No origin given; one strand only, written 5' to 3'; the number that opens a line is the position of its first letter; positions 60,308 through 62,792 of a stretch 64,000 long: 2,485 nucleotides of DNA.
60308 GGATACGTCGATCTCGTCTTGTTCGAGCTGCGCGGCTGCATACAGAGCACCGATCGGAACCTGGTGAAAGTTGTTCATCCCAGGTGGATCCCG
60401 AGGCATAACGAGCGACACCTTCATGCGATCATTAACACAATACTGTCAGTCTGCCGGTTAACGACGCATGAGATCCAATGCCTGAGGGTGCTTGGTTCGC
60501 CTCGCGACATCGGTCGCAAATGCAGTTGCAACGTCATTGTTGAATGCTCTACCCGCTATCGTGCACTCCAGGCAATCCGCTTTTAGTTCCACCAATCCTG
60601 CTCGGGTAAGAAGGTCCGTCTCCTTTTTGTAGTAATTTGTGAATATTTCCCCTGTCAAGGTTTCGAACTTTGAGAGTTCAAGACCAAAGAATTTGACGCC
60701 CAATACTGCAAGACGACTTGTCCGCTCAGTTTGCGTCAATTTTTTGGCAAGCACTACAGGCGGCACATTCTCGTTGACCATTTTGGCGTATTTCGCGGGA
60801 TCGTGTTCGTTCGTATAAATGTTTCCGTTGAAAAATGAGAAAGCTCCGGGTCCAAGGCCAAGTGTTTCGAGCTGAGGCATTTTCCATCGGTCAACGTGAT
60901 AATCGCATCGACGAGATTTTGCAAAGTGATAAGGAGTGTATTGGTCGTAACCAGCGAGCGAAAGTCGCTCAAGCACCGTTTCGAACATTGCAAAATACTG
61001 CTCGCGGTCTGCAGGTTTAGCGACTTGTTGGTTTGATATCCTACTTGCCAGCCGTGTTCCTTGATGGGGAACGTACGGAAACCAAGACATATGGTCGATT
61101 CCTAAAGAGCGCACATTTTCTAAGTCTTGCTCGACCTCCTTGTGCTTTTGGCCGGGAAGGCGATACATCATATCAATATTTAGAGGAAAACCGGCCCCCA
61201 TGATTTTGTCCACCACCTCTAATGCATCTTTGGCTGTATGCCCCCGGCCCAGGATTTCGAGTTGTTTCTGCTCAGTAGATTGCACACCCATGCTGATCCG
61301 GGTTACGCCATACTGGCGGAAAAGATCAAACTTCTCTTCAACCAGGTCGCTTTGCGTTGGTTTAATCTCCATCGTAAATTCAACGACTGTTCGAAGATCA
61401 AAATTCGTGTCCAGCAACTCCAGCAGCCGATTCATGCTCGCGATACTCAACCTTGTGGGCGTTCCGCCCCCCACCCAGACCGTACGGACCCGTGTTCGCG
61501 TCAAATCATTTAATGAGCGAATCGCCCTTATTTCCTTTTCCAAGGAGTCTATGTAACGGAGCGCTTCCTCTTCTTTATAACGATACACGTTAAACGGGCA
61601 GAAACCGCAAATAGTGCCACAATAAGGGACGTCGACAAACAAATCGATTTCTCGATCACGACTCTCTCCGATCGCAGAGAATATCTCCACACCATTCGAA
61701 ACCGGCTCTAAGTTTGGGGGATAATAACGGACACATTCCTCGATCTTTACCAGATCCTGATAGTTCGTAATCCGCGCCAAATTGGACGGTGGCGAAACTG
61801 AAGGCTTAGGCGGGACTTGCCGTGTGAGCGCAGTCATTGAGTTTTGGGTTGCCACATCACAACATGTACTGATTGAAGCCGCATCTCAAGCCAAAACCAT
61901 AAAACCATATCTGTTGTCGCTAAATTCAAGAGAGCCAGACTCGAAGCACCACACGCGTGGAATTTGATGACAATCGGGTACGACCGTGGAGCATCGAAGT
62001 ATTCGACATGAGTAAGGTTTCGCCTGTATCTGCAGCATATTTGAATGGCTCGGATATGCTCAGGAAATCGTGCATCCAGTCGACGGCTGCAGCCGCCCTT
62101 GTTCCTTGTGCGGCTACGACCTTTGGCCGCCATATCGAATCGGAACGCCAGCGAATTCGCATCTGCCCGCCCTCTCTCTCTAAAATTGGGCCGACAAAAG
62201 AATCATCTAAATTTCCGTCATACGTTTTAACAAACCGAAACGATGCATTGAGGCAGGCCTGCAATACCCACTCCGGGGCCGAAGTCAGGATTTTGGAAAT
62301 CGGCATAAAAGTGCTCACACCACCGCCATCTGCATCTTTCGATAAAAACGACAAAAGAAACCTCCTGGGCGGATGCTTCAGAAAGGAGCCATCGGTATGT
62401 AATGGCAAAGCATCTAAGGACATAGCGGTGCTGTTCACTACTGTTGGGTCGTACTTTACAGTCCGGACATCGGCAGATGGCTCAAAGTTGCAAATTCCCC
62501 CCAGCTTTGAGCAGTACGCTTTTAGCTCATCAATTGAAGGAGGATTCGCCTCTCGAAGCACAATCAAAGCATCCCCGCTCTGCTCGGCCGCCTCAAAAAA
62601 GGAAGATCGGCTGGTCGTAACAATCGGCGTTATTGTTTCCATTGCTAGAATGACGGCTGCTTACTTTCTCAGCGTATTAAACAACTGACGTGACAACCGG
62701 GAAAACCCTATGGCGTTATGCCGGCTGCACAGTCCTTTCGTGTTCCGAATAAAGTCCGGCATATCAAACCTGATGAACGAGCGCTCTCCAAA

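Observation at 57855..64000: Orphan biosynthetic operon: ThrRS-like ligase, TauD-like dioxygenase, HemN-like and B12-dependent radical SAM enzymes, MFS-like exporter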

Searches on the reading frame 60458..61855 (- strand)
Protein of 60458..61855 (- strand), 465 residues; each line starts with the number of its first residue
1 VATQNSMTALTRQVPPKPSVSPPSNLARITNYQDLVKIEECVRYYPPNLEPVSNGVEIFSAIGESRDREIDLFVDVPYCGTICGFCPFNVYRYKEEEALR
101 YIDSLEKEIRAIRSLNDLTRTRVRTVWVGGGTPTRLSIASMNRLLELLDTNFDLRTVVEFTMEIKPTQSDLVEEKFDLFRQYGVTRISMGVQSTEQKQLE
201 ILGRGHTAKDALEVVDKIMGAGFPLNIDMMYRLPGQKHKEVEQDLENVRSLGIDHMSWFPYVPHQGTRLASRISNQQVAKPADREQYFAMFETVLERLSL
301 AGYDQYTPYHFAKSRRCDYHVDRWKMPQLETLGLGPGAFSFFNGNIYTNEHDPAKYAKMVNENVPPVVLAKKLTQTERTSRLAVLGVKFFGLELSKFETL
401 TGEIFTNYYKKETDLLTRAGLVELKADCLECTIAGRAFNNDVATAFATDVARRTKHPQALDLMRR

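Call 6: search_protein_families(library=pfam, proteins=[window:60458-61855:-], max_evalue=0.01)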
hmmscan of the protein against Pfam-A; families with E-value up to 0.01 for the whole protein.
window:60458-61855:- (465 aa): 2 families
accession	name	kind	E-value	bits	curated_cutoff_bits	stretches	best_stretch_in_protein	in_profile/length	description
PF04055.27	Radical_SAM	-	1.5e-20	74.5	29.5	1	77-246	5-164/166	Radical SAM superfamily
PF06969.22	HemN_C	-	5.4e-06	26.8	24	1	373-438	1-67/67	HemN C-terminal domain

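Call 9: search_protein_families(library=ncbifam, proteins=[window:60458-61855:-], max_evalue=0.01)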
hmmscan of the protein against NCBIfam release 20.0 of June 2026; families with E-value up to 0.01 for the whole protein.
window:60458-61855:- (465 aa): 28 families (the best 25 are shown)
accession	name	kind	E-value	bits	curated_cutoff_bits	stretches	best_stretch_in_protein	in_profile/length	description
TIGR00539.1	hemN_rel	equivalog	5.3e-56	190.3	205.4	1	72-423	3-346/361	radical SAM family heme chaperone HemW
TIGR04107.1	rSAM_HutW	equivalog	9e-55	186.2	400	1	66-446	36-414/419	heme anaerobic degradation radical SAM methyltransferase ChuW/HutW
NF006067.1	PRK08208.1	equivalog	4.8e-46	157.6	380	1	56-453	22-421/427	STM4012 family radical SAM protein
NF006385.0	PRK08629.1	equivalog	4e-44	151.1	355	1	66-436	49-403/439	coproporphyrinogen III oxidase family protein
TIGR00538.1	hemN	equivalog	5.1e-42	144.2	324.95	1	64-453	44-445/454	oxygen-independent coproporphyrinogen III oxidase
TIGR03994.1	rSAM_HemZ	equivalog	2.1e-41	142.4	321.4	1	67-306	82-321/401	coproporphyrinogen dehydrogenase HemZ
NF006064.0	PRK08207.2-2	equivalog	2e-36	126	504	1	67-303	142-378/465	coproporphyrinogen III oxidase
NF005133.0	PRK06582.1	equivalog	9.6e-34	117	597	1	67-405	9-347/390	coproporphyrinogen III oxidase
NF006060.0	PRK08207.1-3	equivalog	1.6e-30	106.4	653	1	64-295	144-378/477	coproporphyrinogen III oxidase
NF006061.0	PRK08207.1-4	equivalog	4.2e-28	98.4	702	1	67-310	171-411/501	coproporphyrinogen III oxidase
NF006066.0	PRK08207.2-5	equivalog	1e-26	93.7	1117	1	65-283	186-406/518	coproporphyrinogen III oxidase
NF004567.0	PRK05904.1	equivalog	3.1e-25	89.1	355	1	71-349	8-274/353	coproporphyrinogen III oxidase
NF006059.0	PRK08207.1-1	equivalog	1.5e-20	73.4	1012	1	68-311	170-410/496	coproporphyrinogen III oxidase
NF006063.0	PRK08207.2-1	equivalog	7.4e-20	71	1074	1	69-255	192-380/518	coproporphyrinogen III oxidase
NF006062.0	PRK08207.1-5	equivalog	3.6e-18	65.6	1007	1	66-294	145-376/476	coproporphyrinogen III oxidase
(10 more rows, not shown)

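Call 42: search_solved_structures(query=window:60458-61855:-, max_evalue=0.001)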
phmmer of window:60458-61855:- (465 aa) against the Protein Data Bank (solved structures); distinct sequences matched with E-value up to 0.001: 7.
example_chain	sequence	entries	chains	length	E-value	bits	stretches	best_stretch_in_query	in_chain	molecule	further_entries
1olt_A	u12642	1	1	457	3.1e-30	108.7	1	55-455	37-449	OXYGEN-INDEPENDENT COPROPORPHYRINOGEN III OXIDASE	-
9p2u_A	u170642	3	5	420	6.5e-27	97.8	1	69-344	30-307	Radical S-adenosylmethionine methyltransferase NocN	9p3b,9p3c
6iad_A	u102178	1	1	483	0.00029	23.1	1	172-244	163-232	Histone acetyltransferase, ELP3 family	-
6iaz_A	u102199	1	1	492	0.00029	23.1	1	172-244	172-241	Histone acetyltransferase, ELP3 family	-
6qk7_C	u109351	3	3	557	0.0003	23.1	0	154-248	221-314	Elongator complex protein 3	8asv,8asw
8avg_C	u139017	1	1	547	0.0003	23.1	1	158-269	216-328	Elongator complex protein 3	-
6ia8_A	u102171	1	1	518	0.0003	23.1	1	172-244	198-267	Histone acetyltransferase, ELP3 family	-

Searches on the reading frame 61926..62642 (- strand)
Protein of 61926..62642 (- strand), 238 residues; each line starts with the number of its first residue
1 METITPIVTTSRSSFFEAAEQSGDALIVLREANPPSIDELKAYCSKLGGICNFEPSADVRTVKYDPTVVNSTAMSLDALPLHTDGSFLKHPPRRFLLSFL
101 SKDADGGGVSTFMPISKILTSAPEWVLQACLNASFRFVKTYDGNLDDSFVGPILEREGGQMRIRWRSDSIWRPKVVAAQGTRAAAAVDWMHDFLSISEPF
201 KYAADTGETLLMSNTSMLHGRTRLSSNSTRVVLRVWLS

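Call 6: search_protein_families(library=pfam, proteins=[window:61926-62642:-], max_evalue=0.01)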
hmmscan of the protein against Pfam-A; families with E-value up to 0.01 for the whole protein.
window:61926-62642:- (238 aa): 1 family
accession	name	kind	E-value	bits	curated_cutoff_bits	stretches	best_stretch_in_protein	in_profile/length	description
PF02668.22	TauD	-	6.5e-10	39.8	27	1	24-236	37-267/267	Taurine catabolism dioxygenase TauD, TfdA family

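Call 9: search_protein_families(library=ncbifam, proteins=[window:61926-62642:-], max_evalue=0.01)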
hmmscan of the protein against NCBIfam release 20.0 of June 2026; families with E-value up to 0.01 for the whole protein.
window:61926-62642:- (238 aa): 2 families
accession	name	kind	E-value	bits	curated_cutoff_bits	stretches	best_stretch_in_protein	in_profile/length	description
NF049936.1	TriMthamethphnDioxTmpA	equivalog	7.8e-07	28.2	400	1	38-231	146-343/366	2-trimethylaminoethylphosphonate dioxygenase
TIGR02409.1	carnitine_bodg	equivalog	9.4e-05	21.6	414.75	1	70-227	178-341/366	gamma-butyrobetaine dioxygenase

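Call 41: search_solved_structures(query=window:61926-62642:-, max_evalue=1)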
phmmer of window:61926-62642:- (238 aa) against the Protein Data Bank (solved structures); distinct sequences matched with E-value up to 1: 7.
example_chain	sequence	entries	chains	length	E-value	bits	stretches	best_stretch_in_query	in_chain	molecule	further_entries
7tcl_X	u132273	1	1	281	0.00019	24.5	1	77-236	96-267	TauD/TfdA family dioxygenase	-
9j0j_A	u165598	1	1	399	0.086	15.8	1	25-104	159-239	Fe/2OG-dependent oxygenase DfmD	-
6npb_A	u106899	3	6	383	0.11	15.5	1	52-230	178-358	TmpA, 2-trimethylaminoethylphosphonate hydroxylase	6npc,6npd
3eat_X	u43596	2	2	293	0.13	15.3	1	36-157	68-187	Pyoverdine biosynthesis protein PvcB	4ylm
4bg1_A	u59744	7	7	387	0.13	15.2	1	67-224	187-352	GAMMA-BUTYROBETAINE DIOXYGENASE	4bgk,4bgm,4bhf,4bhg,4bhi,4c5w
3ms5_A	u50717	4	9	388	0.13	15.2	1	67-224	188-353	Gamma-butyrobetaine dioxygenase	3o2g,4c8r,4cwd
3n6w_A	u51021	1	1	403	0.14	15.1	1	67-224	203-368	Gamma-butyrobetaine dioxygenase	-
